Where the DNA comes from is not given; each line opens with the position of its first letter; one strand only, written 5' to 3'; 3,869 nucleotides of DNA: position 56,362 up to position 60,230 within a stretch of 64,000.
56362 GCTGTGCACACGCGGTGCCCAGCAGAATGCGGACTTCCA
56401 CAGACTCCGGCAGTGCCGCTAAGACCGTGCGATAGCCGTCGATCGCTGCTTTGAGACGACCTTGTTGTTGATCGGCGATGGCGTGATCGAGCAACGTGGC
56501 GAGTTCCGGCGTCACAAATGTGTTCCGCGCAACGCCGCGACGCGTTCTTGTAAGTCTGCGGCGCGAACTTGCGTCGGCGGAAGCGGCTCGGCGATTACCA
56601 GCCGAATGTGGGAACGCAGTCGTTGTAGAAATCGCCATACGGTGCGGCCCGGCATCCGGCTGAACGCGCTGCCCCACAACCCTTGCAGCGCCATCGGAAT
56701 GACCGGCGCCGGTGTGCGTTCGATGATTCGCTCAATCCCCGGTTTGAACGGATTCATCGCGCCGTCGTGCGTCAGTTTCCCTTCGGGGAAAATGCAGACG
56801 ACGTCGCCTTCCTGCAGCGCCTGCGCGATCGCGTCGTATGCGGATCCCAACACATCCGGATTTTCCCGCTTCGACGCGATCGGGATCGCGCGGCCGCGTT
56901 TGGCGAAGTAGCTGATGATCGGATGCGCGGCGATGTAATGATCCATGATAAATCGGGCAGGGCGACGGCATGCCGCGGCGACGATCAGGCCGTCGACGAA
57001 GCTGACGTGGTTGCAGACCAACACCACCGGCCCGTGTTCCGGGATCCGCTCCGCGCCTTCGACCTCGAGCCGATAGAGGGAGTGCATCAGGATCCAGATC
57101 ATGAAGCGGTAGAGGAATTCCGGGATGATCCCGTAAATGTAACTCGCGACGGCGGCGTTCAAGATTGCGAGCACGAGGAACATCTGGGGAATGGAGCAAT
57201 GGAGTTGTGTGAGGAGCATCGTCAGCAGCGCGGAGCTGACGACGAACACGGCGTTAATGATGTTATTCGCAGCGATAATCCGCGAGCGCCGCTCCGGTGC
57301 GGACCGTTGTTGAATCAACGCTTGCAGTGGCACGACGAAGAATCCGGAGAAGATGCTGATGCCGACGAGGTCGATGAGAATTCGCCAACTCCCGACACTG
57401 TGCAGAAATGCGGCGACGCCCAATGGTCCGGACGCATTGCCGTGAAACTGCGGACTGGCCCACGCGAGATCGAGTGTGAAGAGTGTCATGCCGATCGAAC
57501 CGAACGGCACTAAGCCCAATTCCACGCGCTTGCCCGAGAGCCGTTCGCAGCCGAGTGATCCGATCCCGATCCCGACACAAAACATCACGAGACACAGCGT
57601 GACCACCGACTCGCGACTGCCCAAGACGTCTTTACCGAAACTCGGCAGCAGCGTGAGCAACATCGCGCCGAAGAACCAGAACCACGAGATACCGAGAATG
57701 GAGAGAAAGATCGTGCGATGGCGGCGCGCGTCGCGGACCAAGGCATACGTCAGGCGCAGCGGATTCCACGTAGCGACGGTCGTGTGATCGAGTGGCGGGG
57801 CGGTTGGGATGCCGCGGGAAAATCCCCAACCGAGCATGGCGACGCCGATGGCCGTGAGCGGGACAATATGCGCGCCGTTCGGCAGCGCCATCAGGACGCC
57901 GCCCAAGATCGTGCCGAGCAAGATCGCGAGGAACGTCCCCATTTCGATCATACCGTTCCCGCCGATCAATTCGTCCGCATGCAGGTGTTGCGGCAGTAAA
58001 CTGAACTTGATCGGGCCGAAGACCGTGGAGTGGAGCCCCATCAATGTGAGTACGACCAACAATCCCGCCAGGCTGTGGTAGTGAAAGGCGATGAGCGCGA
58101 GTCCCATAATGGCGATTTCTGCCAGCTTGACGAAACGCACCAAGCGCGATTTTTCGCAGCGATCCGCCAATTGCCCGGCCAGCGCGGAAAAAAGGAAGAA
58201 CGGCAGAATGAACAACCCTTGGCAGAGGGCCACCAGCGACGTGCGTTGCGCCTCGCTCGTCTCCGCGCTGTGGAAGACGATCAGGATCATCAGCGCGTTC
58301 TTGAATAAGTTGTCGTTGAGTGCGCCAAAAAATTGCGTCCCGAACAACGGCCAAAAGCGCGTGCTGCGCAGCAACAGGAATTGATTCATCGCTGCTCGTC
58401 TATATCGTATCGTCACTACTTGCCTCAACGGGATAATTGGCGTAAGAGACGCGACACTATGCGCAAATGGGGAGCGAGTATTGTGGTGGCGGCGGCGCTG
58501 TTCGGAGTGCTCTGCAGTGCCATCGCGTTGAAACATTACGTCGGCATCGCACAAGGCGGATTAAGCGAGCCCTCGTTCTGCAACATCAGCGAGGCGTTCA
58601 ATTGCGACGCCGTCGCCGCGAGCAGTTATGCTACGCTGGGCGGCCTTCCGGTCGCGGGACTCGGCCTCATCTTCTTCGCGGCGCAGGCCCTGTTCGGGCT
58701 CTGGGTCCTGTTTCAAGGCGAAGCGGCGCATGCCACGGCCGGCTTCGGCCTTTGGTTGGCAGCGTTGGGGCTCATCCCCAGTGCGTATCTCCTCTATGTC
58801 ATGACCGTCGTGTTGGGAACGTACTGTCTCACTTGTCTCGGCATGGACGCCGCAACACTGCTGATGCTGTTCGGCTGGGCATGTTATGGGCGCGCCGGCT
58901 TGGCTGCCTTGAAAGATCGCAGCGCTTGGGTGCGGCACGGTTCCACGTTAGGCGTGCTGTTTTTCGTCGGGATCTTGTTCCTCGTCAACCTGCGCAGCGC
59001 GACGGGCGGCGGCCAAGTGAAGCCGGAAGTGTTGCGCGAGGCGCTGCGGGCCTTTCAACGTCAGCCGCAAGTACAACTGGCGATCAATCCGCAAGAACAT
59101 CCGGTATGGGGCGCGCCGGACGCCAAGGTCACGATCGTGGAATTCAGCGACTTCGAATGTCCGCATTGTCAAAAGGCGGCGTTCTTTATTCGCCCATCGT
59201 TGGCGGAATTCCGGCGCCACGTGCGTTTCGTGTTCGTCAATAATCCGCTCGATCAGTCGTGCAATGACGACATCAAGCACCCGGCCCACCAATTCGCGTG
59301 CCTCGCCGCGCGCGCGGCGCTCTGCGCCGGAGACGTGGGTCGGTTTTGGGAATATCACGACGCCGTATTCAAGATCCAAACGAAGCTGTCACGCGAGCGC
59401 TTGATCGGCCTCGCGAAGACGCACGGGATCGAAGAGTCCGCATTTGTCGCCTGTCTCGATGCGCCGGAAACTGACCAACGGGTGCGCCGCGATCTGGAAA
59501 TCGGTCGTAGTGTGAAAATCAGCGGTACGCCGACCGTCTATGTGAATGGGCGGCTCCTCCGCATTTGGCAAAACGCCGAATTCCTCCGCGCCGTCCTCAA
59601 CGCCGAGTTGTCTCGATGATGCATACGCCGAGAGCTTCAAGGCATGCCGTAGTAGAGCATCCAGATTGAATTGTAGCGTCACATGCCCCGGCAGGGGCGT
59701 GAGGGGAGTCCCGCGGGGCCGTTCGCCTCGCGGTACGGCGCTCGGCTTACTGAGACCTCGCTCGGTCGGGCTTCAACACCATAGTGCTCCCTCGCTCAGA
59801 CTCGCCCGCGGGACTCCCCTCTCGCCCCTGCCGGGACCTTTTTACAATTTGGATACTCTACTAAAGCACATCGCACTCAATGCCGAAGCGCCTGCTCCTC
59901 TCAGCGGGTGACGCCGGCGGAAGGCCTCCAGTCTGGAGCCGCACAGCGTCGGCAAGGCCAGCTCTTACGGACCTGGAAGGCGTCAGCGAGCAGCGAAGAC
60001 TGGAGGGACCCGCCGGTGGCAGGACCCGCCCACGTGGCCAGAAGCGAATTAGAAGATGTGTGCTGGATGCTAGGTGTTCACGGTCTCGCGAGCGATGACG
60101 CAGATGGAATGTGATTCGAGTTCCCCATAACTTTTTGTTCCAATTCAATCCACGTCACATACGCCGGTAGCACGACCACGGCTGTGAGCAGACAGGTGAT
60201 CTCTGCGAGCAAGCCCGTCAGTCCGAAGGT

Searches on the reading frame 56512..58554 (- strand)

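Call 76: search_protein_families(library=pfam, proteins=[window:56512-58554:-], max_evalue=0.00001)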
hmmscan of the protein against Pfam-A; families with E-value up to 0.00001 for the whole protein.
window:56512-58554:- (680 aa): 3 families
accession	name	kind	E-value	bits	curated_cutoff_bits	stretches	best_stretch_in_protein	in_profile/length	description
PF01553.26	Acyltransferase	-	2.1e-25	89.5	23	1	495-623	1-131/132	Acyltransferase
PF07690.21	MFS_1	-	9.2e-18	64.7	33.4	1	73-435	4-340/347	Major Facilitator Superfamily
PF05977.19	MFS_3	-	9e-08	31.4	27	1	102-370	41-308/524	Transmembrane secretion effector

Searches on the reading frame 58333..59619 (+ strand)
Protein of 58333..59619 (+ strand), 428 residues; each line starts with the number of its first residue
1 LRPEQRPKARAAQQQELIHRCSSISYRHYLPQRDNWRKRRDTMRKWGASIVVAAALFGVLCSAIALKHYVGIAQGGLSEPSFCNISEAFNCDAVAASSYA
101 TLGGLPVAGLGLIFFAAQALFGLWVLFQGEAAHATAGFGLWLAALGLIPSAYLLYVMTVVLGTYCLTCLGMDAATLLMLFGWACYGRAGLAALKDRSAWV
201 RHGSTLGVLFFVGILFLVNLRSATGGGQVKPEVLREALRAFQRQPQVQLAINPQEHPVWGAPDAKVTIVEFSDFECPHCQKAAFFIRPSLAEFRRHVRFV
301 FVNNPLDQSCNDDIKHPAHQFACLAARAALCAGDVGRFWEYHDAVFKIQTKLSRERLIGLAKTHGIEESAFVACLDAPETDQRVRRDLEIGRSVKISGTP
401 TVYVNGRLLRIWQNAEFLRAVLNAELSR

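Call 17: find_encoding_contigs(protein=window:58333-59619:+, flank=3000, max_places=10)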
Protein window:58333-59619:+ (428 aa): no gene with exactly this product is on record in the collection.

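Call 35: find_related_loci(query=window:58459-59616:+, collection=genome_contigs, flank=10000)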
Query window:58459-59616:+ (386 aa) in genome_contigs; peptide patterns used: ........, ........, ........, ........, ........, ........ (x = any residue, [..] = any of these).
133 stretches matched a pattern; 90 encode a relative of the query (tblastn E <= 1e-3); the best 80 are kept; 80 distinct loci.
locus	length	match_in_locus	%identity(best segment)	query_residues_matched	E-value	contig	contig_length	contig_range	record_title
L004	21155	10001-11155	32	13-385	6e-51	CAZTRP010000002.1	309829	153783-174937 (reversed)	MAG TPA_asm: uncultured Pseudobdellovibrionaceae bacterium isolate SRP296810_co1_59 genome assembly, contig: NODE_21_len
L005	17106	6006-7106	31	32-386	2e-50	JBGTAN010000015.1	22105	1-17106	MAG: Bdellovibrionota bacterium isolate JTS-AC74 k141_4450735, whole genome shotgun sequence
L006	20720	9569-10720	32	12-383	8e-49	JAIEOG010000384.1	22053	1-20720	MAG: bacterium isolate co.spades.DASTOOL.1kb_089 c_000000437986, whole genome shotgun sequence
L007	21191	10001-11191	31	2-386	7e-48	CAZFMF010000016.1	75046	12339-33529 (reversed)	MAG TPA_asm: uncultured Pseudobdellovibrionaceae bacterium isolate SRP287051_co1_153 genome assembly, contig: NODE_736_l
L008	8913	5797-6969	32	2-384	1e-45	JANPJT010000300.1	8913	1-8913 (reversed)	MAG: Pseudomonadota bacterium isolate VAR_61_metabat_364 VAR_61_k141_2422118, whole genome shotgun sequence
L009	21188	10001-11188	29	7-385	2e-45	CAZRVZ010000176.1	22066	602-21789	MAG TPA_asm: uncultured Pseudobdellovibrionaceae bacterium isolate binchicken_co203_350 genome assembly, contig: k141_48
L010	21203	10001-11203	28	2-385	8e-45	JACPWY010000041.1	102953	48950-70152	MAG: Deltaproteobacteria bacterium isolate NC_groundwater_823_Pr1_B-0.1um_55_34 Montesol18_Bp1_scaffold_1036929, whole g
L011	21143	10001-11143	28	1-381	9e-44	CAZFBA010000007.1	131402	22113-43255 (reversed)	MAG TPA_asm: uncultured Gammaproteobacteria bacterium isolate SRP241341_co1_276 genome assembly, contig: NODE_146_length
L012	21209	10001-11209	33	3-380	4e-42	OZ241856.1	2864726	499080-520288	MAG: Candidatus Marinacidobacterium sp. isolate 57d0b85c-66d1-4277-a7e3-fd04592ce509 genome assembly, chromosome: 1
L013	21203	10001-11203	32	3-379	2e-41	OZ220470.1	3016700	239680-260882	MAG: Vicinamibacteria bacterium isolate 188da4bf-f1c8-4219-a28b-c38109137c31 genome assembly, chromosome: 1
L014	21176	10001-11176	29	3-385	9e-41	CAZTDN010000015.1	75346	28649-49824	MAG TPA_asm: uncultured Pseudobdellovibrionaceae bacterium isolate SRP219642_co5_573 genome assembly, contig: NODE_397_l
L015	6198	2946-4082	33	39-364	4e-40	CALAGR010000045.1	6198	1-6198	MAG TPA_asm: uncultured proteobacterium isolate ERR2206756_bin.78_CONCOCT_v1.1_MAG genome assembly, contig: ERZ887841.82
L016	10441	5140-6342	30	8-367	3e-39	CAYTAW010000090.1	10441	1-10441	MAG TPA_asm: uncultured Bdellovibrionales bacterium isolate SRP257259_co1_208 genome assembly, contig: NODE_9530_length_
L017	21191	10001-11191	30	14-380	2e-39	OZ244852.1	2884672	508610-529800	MAG: Candidatus Marinacidobacterium sp. isolate 34e67afb-3082-42f3-874a-0e4defdb0d22 genome assembly, chromosome: 1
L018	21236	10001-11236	30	3-380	1e-35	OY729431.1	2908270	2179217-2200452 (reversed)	MAG: Vicinamibacteria bacterium isolate 6b1ebb23-bf14-4213-9fd5-2478dc99539b genome assembly, chromosome: 1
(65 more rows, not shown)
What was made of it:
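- Tried and rejected: Relatives of VKOR-DsbA in GTDB are at most 33% identical over the full-length protein, the highest best-segment figure being 40% for partial matches (call 35).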

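Call 43: find_encoding_contigs(protein=window:58459-59619:+, flank=3000, max_places=10)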
Protein window:58459-59619:+ (386 aa): no gene with exactly this product is on record in the collection.

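Call 76: search_protein_families(library=pfam, proteins=[window:58459-59619:+], max_evalue=0.00001)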
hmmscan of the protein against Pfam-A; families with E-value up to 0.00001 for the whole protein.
window:58459-59619:+ (386 aa): 3 families
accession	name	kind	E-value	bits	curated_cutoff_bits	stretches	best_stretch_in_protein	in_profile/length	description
PF07884.19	VKOR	-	9.4e-20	71.6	27.5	1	8-138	2-131/134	Vitamin K epoxide reductase family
PF13462.12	Thioredoxin_4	-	2.3e-18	67.4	23.2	1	214-380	5-163/165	Thioredoxin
PF01323.26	DSBA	-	1.3e-15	58.1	25.6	1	225-375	1-185/191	DSBA-like thioredoxin domain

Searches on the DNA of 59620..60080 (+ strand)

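Call 25: search_rna_families(source=window, start=59620, end=60080, threshold=evalue, max_evalue=10)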
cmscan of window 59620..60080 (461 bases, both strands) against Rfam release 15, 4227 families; matches with E-value up to 10: 4.
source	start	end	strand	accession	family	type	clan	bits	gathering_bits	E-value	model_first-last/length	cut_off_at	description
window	59692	59830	+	RF00879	mir-615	Gene; miRNA;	-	20.1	90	0.87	1-85/85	no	mir-615 microRNA precursor family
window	60000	60060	-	RF02203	WT1-AS_1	Gene; lncRNA;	-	16.9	40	6.4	49-109/109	no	WT1 antisense RNA conserved region 1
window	59693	59830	-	RF00879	mir-615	Gene; miRNA;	-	16.2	90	6.8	1-85/85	no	mir-615 microRNA precursor family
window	59678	59820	+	RF02790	sodF_sRNA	Gene; sRNA;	-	16.1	46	5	1-90/90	no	sodF sRNA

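Call 87: search_dna_similar(query=window:59650-59872:+, collection=phages, mode=distant, max_evalue=1)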
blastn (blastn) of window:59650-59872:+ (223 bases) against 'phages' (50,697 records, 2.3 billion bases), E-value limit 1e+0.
Records with a match: 1; places in all: 1; records where one place covers at least 80% of the query: 0.
Best place of each record, by identity: 80-90% 1.
By first word of the organism name: Arthrobacter 1.
By host as written in the record: Arthrobacter globiformis B-2979 1.
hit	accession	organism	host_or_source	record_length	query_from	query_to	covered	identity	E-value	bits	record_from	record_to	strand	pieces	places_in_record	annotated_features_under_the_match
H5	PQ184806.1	Arthrobacter phage MellowYellow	Arthrobacter globiformis B-2979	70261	68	96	13%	89.7%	7e-1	40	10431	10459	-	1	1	21: capsid maturation protease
